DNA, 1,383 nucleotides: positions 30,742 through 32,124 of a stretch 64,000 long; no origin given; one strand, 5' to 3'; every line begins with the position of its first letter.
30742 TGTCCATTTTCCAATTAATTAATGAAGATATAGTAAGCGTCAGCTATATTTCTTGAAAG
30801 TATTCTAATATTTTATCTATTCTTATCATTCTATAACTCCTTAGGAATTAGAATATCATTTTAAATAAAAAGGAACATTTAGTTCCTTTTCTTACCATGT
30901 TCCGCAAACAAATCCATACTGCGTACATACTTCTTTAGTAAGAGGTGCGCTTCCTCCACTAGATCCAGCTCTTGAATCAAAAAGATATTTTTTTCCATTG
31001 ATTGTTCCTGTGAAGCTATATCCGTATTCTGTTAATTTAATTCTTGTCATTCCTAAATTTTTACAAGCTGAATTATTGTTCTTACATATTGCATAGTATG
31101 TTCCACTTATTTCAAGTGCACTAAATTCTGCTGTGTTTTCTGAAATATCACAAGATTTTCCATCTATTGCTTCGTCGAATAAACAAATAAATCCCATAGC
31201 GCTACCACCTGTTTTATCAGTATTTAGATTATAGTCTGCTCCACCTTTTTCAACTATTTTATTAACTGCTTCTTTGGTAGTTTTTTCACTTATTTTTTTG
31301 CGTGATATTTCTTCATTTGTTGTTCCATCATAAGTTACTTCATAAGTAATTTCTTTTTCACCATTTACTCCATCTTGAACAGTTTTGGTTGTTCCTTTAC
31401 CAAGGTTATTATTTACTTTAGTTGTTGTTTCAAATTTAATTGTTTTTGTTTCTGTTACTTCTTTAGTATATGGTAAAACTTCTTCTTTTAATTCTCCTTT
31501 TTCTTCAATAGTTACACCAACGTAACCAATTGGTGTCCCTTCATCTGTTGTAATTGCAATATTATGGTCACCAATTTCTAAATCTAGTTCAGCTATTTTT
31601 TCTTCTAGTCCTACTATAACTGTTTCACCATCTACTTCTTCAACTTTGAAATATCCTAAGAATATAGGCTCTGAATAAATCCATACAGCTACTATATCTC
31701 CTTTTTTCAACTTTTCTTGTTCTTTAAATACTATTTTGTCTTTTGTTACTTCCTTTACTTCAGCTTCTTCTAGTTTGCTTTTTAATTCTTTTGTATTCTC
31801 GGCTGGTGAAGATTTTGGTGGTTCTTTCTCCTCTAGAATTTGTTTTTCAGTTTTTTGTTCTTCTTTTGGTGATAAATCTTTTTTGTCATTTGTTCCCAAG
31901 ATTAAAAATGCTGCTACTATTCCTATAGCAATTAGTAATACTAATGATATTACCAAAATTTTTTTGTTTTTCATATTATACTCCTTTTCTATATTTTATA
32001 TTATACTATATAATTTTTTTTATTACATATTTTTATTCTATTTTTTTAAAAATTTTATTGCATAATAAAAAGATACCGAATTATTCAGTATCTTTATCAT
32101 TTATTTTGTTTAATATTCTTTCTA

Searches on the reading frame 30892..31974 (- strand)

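Call 42: search_protein_families(library=pfam, proteins=[window:30892-31974:-], max_evalue=0.001)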
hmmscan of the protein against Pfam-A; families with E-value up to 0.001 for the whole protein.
window:30892-31974:- (360 aa): 1 family
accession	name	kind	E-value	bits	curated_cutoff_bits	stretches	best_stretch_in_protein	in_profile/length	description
PF07501.17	G5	-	3e-17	63.1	23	1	170-244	1-73/75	G5 domain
